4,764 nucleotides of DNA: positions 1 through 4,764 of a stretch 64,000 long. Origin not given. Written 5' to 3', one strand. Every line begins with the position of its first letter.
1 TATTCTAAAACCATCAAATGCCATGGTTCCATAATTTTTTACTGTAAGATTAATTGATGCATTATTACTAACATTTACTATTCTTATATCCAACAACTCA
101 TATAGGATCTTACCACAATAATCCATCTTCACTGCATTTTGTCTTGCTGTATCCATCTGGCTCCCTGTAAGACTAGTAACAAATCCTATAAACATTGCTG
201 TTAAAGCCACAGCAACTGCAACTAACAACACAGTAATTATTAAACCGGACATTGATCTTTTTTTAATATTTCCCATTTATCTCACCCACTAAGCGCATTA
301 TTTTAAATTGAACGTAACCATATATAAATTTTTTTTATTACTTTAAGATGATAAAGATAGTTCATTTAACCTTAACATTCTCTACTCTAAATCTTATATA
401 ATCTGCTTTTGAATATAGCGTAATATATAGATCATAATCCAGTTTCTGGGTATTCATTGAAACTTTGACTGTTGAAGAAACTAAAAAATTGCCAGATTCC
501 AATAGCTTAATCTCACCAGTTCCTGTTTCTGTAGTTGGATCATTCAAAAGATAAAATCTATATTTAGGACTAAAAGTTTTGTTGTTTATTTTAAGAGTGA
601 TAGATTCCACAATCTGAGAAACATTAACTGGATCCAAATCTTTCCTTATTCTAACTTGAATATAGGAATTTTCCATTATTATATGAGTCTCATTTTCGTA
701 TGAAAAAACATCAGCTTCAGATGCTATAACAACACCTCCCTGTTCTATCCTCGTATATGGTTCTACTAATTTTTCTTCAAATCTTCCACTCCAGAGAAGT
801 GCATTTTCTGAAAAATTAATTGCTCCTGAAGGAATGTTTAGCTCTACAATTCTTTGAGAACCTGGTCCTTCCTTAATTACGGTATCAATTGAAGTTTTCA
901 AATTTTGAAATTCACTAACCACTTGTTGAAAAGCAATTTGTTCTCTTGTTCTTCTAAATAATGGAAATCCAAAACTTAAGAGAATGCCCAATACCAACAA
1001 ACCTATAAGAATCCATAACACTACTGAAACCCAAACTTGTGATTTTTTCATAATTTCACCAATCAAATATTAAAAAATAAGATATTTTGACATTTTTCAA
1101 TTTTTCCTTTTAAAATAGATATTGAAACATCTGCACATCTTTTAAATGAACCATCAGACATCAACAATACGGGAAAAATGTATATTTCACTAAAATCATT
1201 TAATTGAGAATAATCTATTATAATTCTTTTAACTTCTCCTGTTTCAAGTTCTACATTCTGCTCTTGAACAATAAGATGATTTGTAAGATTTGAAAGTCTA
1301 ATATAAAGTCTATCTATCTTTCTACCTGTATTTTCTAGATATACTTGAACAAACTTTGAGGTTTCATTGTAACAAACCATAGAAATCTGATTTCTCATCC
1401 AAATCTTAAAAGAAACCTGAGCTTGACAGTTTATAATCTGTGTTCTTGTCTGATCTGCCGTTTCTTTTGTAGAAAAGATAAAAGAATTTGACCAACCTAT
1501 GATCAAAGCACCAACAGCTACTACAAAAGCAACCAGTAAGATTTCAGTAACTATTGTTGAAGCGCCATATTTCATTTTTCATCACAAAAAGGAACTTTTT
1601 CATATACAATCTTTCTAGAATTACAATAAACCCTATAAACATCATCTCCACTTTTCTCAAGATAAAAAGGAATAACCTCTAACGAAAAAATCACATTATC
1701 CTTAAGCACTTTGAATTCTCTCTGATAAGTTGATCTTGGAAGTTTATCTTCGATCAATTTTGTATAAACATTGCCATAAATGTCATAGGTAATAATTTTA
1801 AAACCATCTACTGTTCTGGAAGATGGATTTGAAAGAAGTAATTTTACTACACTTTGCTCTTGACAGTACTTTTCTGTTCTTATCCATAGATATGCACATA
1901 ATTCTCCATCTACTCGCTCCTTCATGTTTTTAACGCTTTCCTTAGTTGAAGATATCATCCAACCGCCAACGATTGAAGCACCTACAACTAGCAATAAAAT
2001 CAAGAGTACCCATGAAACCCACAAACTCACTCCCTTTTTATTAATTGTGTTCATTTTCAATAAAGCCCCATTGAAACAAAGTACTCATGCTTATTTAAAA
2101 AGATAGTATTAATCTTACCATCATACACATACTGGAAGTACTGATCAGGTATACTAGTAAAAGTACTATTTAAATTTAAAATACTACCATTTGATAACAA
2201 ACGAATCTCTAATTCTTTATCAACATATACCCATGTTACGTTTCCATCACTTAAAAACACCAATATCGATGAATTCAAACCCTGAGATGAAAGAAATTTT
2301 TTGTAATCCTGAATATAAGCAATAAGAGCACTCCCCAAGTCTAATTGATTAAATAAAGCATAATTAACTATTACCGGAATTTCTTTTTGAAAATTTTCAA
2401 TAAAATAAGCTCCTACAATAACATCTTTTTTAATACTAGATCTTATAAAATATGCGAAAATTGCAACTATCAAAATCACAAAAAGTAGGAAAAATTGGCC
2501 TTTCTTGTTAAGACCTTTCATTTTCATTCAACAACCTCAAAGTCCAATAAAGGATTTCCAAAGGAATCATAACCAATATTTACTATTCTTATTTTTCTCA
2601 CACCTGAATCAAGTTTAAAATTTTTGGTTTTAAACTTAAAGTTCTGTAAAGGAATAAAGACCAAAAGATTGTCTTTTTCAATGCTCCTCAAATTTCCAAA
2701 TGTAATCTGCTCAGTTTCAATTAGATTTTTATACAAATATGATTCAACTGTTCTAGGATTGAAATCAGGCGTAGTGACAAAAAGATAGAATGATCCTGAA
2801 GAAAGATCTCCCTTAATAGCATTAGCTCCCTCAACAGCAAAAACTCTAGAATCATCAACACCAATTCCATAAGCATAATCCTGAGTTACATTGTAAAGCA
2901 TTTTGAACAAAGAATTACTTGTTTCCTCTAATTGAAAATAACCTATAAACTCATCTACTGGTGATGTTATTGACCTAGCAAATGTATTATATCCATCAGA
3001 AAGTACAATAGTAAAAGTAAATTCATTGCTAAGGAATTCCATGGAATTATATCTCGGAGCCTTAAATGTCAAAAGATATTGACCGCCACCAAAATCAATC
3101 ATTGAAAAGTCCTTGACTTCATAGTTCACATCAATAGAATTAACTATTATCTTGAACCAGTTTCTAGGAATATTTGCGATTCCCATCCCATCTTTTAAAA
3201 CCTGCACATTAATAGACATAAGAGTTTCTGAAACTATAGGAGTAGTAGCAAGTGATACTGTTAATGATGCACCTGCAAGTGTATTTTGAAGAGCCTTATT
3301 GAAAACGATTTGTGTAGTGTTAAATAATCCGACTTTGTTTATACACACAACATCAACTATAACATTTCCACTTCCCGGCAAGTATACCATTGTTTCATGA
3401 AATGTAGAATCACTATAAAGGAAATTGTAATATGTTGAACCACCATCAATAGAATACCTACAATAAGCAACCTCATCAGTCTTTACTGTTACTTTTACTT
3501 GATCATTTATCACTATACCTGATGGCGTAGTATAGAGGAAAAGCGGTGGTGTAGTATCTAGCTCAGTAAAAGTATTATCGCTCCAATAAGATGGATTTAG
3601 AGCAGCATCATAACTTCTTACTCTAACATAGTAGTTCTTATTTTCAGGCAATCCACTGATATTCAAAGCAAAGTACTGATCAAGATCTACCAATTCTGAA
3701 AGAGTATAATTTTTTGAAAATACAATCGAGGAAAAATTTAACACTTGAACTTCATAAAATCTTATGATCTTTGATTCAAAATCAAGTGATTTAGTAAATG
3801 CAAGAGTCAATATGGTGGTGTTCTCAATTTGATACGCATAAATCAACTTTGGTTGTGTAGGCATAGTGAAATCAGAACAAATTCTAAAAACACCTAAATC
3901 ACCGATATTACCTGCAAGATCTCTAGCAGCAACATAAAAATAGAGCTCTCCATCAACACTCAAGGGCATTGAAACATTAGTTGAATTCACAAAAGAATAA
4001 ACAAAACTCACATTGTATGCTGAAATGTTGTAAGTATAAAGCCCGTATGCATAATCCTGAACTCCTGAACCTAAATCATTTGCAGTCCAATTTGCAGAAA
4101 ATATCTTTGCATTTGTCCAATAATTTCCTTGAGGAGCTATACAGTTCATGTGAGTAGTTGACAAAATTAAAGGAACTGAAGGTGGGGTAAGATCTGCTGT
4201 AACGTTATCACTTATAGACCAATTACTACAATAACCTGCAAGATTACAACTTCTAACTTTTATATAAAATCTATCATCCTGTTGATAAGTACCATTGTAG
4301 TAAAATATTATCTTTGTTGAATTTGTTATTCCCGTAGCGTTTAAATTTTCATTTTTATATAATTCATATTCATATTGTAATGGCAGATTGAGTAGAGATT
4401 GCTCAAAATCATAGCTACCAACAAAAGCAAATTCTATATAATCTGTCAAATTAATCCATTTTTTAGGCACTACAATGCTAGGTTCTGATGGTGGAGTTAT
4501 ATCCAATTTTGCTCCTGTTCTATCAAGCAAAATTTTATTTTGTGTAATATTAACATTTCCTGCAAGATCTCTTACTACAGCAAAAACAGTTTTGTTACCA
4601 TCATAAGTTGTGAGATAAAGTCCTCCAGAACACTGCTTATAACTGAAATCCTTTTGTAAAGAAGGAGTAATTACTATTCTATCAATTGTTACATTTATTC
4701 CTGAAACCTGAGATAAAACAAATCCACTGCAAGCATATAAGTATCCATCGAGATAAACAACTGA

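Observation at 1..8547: Operon of a 2007-aa secreted LamG/FN3 giant protein followed by five class-III-signal-peptide pilin-like genes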

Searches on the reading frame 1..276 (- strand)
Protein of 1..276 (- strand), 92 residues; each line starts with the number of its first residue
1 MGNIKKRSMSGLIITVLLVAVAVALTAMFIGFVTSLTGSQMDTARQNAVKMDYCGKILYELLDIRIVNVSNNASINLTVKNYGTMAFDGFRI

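Call 8: search_protein_families(library=pfam, proteins=[window:1-276:-], max_evalue=1)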
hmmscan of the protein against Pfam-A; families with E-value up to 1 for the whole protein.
window:1-276:- (92 aa): 2 families
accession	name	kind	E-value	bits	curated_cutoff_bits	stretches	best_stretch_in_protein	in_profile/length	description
PF21158.3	flgK_1st_1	-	0.012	16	24.2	1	35-92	12-65/81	Flagellar hook-associated protein 1, D2-like domain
PF07790.16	Pilin_N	-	0.018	16.3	25.2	1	10-53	4-46/78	Archaeal Type IV pilin, N-terminal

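Call 9: search_protein_families(library=ncbifam, proteins=[window:1-276:-], max_evalue=1)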
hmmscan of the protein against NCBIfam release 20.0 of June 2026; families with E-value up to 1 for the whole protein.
window:1-276:- (92 aa): 7 families
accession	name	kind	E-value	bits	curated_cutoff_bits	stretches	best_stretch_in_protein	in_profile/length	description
NF052591.1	ArlG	equivalog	0.036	14.1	110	1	7-86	4-82/148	archaellum stator protein ArlG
TIGR04361.1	TrbK_Ti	equivalog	0.059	13.7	50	1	12-48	4-40/64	entry exclusion protein TrbK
NF053671.1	bindosome_BasC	exception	0.087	12.7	260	1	5-80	5-78/140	bindosome assembly system protein BasC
NF046074.1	UpsB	equivalog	0.098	12.8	70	1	9-85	7-73/126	pilin subunit UpsB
NF004910.0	PRK06266.1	equivalog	0.14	11.3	180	1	42-69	48-75/185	transcription initiation factor E subunit alpha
NF040942.2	hypo_ExtJ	equivalog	0.51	10.8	52.5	1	6-50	2-47/77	selenite/tellurite reduction operon protein ExtJ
NF046073.1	UpsA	equivalog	0.83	9.8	130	0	7-47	2-42/136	pilin subunit UpsA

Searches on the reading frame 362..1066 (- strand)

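Call 8: search_protein_families(library=pfam, proteins=[window:362-1066:-], max_evalue=1)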
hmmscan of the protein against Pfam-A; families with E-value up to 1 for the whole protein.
window:362-1066:- (234 aa): 0 families

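Call 9: search_protein_families(library=ncbifam, proteins=[window:362-1066:-], max_evalue=1)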
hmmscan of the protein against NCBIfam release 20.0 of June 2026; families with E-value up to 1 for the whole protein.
window:362-1066:- (234 aa): 2 families
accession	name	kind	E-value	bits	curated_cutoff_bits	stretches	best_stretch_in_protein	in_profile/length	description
NF001989.1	PRK00784.1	equivalog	0.071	11.8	273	1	42-79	106-141/480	cobyric acid synthase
NF033218.1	anchor_AmaP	equivalog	0.28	11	55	0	11-48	45-82/166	alkaline shock response membrane anchor protein AmaP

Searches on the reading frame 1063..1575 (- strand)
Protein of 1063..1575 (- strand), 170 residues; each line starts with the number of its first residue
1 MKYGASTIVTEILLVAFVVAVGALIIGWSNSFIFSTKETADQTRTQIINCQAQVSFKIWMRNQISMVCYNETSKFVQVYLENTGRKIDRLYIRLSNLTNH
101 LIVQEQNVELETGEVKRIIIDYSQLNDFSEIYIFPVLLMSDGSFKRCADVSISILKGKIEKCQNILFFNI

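Call 8: search_protein_families(library=pfam, proteins=[window:1063-1575:-], max_evalue=1)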
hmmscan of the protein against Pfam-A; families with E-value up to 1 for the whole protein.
window:1063-1575:- (170 aa): 1 family
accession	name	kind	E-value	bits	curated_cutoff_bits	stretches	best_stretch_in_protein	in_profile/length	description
PF01917.21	Arch_flagellin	-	0.031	15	29.5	1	4-86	1-80/162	Archaebacterial flagellin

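Call 9: search_protein_families(library=ncbifam, proteins=[window:1063-1575:-], max_evalue=1)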
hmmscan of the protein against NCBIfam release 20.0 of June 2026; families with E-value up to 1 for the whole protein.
window:1063-1575:- (170 aa): 2 families
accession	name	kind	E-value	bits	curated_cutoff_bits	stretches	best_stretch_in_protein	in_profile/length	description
NF046073.1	UpsA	equivalog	0.0011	19.1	130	1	4-113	3-95/136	pilin subunit UpsA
TIGR02537.2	arch_flag_Nterm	domain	0.086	12.4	20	1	4-31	4-31/33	archaellin/type IV pilin N-terminal domain-containing protein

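Call 16: find_encoding_contigs(protein=window:1063-1575:-, flank=10000, max_places=6)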
Protein window:1063-1575:- (170 aa): 1 contig read that carries it; 1 place shown.
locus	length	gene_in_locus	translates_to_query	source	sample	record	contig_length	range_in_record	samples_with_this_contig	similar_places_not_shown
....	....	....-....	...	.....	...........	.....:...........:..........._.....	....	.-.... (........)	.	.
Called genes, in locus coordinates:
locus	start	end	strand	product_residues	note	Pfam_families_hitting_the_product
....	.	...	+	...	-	?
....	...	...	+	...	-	-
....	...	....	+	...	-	-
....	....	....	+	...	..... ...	-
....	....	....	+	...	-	-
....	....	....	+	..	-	?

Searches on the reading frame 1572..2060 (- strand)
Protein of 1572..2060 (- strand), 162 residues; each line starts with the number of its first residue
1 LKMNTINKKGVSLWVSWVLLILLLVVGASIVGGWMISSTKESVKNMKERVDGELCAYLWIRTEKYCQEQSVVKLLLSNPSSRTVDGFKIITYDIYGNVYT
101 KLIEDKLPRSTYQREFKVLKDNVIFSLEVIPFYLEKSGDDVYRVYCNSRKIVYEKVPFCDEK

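Call 8: search_protein_families(library=pfam, proteins=[window:1572-2060:-], max_evalue=1)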
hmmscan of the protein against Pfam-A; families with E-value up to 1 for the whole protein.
window:1572-2060:- (162 aa): 0 families

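Call 9: search_protein_families(library=ncbifam, proteins=[window:1572-2060:-], max_evalue=1)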
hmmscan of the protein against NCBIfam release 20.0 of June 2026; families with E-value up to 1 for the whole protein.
window:1572-2060:- (162 aa): 1 family
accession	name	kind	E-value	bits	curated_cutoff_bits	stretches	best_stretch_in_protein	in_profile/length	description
TIGR04205.1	classIII_w_PIP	hypoth_equivalog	0.12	12.4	65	1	9-48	3-40/67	class III signal peptide domain-containing protein, archaeosortase D/PIP-CTERM system-associated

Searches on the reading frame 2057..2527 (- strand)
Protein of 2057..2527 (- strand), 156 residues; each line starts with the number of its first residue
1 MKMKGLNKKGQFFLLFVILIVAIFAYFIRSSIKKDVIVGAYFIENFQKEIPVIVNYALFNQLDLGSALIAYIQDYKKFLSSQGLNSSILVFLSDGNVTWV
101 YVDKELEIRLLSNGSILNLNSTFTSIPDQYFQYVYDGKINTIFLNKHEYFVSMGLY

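Call 8: search_protein_families(library=pfam, proteins=[window:2057-2527:-], max_evalue=1)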
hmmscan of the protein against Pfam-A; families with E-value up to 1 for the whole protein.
window:2057-2527:- (156 aa): 1 family
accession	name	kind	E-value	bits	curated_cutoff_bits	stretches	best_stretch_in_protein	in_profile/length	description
PF21428.2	Gp7_helical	-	0.041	14.2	27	0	116-138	15-37/47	Baseplate wedge protein gp7, helical domain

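Call 9: search_protein_families(library=ncbifam, proteins=[window:2057-2527:-], max_evalue=1)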
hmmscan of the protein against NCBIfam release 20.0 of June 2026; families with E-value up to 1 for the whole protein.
window:2057-2527:- (156 aa): 0 families

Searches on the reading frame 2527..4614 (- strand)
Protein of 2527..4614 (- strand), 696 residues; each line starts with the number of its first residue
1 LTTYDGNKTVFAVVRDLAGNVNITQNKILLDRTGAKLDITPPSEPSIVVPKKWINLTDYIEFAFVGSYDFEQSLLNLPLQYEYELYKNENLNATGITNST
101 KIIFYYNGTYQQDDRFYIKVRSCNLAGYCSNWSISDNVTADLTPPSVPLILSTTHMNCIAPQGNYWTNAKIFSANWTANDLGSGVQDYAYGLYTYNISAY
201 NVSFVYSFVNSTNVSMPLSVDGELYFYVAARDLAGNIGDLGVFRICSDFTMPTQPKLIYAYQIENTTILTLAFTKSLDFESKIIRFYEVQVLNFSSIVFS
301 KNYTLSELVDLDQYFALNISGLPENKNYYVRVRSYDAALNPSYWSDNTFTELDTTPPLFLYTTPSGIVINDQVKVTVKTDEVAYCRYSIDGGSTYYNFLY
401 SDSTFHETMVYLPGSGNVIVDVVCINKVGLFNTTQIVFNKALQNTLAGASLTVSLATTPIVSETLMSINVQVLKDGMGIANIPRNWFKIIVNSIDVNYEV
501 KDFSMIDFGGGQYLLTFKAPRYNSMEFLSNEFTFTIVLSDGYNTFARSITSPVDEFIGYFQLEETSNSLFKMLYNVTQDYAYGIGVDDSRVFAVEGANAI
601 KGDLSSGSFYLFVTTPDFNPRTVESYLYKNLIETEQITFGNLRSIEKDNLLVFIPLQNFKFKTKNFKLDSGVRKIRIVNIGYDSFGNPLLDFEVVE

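Call 61: find_homologous_proteins(query=A5, max_evalue=1e-10)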
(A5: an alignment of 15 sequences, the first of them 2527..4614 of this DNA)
Query A5 (15 sequences) (696 aa, profile of the alignment): 141 proteins with E <= 1e-10 among 8000 candidates; the best 120 are listed.
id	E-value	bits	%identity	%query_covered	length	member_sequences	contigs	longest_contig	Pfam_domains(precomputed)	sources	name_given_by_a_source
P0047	5.1e-216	737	27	93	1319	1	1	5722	-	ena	-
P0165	2.1e-214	732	29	67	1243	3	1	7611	PF00041.28,PF19077.7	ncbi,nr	ncbi:TPA: fibronectin type III domain-containing protein, partial [Candidatus Woesearchaeota archaeo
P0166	9.6e-66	240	39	11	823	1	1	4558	PF13750.13,PF19077.7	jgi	-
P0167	2.0e-44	170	29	9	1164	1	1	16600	PF07495.20,PF13750.13,PF24421.2,PF22091.3,PF12245.15,PF06832.19,PF09136.17,PF19077.7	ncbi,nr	ncbi:MAG: cell envelope biogenesis protein OmpA, partial [Deltaproteobacteria bacterium]|nr:cell env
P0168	7.8e-44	168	26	46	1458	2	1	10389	PF13205.13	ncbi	ncbi:MAG: Ig-like domain-containing protein, partial [Myxococcota bacterium]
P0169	6.9e-43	165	28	25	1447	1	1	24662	PF01839.30,PF17957.8,PF13517.13,PF13750.13,PF25788.3,PF24893.1,PF00041.28,PF19077.7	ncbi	ncbi:MAG: FG-GAP-like repeat-containing protein [Elusimicrobiota bacterium]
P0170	1.7e-39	154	34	8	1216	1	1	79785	PF07495.20,PF27332.1,PF02494.23,PF17957.8,PF13287.13,PF13750.13,PF12245.15,PF17936.8,PF22352.3,PF24421.2,PF13290.14,PF05345.19,PF16370.12,PF09136.17,PF19077.7,PF20164.5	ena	-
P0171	3.3e-39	153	28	40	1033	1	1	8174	PF25788.3,PF19077.7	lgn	-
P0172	6.2e-39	152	45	5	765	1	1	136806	PF27503.1,PF00395.26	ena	-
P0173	3.6e-38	149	26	35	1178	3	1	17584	PF27332.1,PF13750.13,PF17996.8,PF12245.15,PF09136.17,PF19077.7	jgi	jgi:hypothetical protein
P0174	5.9e-37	145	28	11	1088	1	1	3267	PF07495.20,PF15418.13,PF13754.13,PF13750.13,PF24421.2,PF12245.15,PF19077.7,PF17936.8,PF24372.3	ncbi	ncbi:MAG: Ig-like domain-containing protein, partial [Mycobacteriales bacterium]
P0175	2.9e-36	143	30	30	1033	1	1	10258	PF25788.3,PF24893.1,PF19077.7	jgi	-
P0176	5.4e-36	142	38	6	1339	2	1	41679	PF26182.1,PF21461.4,PF00028.24,PF22359.3,PF02368.25,PF06832.19,PF26918.1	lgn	-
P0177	7.0e-36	142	46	4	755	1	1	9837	PF21160.3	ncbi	ncbi:MAG: hypothetical protein ACFFCQ_07020, partial [Promethearchaeota archaeon]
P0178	1.1e-35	141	24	43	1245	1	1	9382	PF07495.20,PF06452.17,PF25788.3,PF27503.1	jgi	jgi:hypothetical protein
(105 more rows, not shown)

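Call 62: find_encoding_contigs(protein=P0165, flank=10000, max_places=4)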
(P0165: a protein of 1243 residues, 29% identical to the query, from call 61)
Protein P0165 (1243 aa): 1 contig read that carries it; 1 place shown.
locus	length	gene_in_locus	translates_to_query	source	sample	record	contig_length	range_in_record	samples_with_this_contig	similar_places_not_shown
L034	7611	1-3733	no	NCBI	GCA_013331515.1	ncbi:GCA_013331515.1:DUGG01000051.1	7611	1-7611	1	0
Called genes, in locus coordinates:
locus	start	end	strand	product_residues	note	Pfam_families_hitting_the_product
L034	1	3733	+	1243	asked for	PF19077:Big_13 (faint), PF00041:fn3 (weak)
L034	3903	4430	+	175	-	-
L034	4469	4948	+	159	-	-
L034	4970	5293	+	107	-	-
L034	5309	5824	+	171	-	-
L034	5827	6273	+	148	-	-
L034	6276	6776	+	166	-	-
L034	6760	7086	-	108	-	-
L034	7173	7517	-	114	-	-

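Call 80: search_protein_families(library=ncbifam, proteins=[L034:5297-5824:+], max_evalue=0.05)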
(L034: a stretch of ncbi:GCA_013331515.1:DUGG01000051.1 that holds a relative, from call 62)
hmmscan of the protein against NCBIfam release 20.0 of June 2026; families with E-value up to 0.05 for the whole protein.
L034:5297-5824:+ (175 aa): 2 families
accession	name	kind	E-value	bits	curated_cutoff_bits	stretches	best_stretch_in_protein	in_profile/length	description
NF046073.1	UpsA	equivalog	7.3e-09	35.9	130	1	8-61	1-54/136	pilin subunit UpsA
TIGR02537.2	arch_flag_Nterm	domain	6.6e-07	28.7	20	1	8-31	2-25/33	archaellin/type IV pilin N-terminal domain-containing protein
